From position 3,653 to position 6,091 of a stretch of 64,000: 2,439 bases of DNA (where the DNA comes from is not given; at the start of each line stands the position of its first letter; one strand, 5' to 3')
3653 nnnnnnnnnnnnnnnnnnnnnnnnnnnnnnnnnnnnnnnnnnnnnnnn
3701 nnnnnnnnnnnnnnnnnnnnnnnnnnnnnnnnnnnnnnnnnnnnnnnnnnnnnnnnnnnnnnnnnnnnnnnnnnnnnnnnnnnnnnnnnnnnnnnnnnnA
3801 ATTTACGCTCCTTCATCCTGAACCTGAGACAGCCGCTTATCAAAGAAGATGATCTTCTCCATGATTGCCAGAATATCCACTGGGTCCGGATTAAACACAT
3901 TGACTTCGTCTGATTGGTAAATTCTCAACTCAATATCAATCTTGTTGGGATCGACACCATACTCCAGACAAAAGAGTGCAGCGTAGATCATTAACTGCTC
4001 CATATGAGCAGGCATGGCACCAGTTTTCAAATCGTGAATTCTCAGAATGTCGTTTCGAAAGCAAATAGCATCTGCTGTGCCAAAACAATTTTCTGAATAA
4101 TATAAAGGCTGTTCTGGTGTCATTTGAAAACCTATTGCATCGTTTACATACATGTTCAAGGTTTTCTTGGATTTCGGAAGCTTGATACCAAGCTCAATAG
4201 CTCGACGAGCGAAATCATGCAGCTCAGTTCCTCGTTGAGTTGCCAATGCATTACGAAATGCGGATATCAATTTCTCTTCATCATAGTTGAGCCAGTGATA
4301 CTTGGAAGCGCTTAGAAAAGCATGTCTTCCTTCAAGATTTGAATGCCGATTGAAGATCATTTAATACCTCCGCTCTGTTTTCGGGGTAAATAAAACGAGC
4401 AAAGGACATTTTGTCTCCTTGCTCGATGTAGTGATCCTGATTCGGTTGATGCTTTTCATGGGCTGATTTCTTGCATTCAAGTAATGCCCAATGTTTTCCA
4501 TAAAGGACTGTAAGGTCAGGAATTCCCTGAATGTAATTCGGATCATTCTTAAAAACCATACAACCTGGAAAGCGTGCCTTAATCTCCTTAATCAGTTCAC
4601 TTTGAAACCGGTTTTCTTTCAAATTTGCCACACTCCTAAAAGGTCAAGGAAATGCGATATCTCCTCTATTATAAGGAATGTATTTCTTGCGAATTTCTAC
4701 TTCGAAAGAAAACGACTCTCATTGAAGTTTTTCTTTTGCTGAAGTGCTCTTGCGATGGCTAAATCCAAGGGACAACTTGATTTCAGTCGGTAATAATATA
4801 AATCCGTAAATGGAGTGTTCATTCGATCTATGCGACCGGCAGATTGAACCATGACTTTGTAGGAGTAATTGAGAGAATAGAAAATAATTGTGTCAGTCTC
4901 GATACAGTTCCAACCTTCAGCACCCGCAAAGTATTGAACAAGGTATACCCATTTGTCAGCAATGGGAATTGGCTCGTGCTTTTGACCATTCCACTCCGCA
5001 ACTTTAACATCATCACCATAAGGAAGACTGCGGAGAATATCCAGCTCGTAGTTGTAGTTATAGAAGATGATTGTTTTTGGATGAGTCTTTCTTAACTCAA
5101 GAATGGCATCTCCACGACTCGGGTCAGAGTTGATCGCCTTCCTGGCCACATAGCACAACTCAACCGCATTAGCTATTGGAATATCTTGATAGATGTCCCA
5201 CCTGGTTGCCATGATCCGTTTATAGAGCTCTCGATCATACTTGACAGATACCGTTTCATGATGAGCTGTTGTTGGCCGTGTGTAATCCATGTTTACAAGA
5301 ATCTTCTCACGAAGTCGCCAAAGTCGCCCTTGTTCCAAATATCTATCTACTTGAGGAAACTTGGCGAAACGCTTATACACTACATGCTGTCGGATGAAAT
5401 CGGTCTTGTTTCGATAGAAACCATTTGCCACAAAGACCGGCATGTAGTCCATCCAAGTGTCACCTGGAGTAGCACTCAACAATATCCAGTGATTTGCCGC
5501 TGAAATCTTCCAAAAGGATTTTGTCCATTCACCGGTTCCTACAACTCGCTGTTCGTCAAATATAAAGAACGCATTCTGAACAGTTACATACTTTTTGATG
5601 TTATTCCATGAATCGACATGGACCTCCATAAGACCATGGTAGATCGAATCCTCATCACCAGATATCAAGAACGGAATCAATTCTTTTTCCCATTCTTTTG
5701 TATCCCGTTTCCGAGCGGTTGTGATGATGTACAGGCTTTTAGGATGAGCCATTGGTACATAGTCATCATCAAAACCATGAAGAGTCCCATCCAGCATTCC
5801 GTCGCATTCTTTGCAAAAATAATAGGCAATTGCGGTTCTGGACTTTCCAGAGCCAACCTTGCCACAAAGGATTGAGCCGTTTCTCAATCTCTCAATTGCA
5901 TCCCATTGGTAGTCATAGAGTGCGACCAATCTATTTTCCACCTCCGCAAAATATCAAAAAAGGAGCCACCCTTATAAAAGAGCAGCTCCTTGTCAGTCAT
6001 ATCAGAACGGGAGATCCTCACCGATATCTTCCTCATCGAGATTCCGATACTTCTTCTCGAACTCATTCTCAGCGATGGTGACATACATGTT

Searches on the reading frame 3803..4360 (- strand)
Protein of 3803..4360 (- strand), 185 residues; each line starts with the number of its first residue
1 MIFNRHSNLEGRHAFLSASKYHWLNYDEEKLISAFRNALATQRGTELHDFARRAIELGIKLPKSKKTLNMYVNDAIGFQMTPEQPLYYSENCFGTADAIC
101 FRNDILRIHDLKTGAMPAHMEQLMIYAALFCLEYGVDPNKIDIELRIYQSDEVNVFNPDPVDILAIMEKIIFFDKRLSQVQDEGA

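Call 27: search_protein_families(library=phrogs, proteins=[window:3803-4360:-], max_evalue=0.001)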
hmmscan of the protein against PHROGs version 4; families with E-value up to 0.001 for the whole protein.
window:3803-4360:- (185 aa): 3 families
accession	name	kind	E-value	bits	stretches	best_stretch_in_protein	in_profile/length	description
phrog_3953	-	DNA, RNA and nucleotide metabolism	1.2e-81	273.9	1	1-183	1-183/186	exonuclease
phrog_69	-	DNA, RNA and nucleotide metabolism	6e-15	56.2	1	37-153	117-269/501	exonuclease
phrog_298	-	DNA, RNA and nucleotide metabolism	2.1e-06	28.3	1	40-143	105-224/293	exonuclease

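Call 87: search_protein_families(library=pfam, proteins=[window:3803-4360:-], max_evalue=0.01)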
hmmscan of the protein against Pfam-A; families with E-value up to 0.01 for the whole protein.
window:3803-4360:- (185 aa): 1 family
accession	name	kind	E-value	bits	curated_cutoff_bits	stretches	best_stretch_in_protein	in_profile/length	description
PF10926.14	DUF2800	-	4.3e-07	29.9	21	1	88-150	114-180/368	Protein of unknown function (DUF2800)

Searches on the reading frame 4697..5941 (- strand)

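Call 27: search_protein_families(library=phrogs, proteins=[window:4697-5941:-], max_evalue=0.001)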
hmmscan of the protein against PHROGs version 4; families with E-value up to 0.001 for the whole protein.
window:4697-5941:- (414 aa): 2 families
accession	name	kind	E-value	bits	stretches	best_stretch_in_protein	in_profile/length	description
phrog_62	-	DNA, RNA and nucleotide metabolism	1.2e-52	179.8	1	7-408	696-1130/1881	DNA helicase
phrog_16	-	DNA, RNA and nucleotide metabolism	5.6e-05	22.5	1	8-374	273-586/986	DNA helicase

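Call 72: search_protein_families(library=pfam, proteins=[window:4697-5941:-], max_evalue=0.001)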
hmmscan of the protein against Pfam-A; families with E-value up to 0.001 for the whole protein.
window:4697-5941:- (414 aa): 1 family
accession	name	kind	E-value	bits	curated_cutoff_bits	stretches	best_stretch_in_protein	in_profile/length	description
PF00271.37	Helicase_C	-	0.00014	22.5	23.5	1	283-374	11-109/110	Helicase conserved C-terminal domain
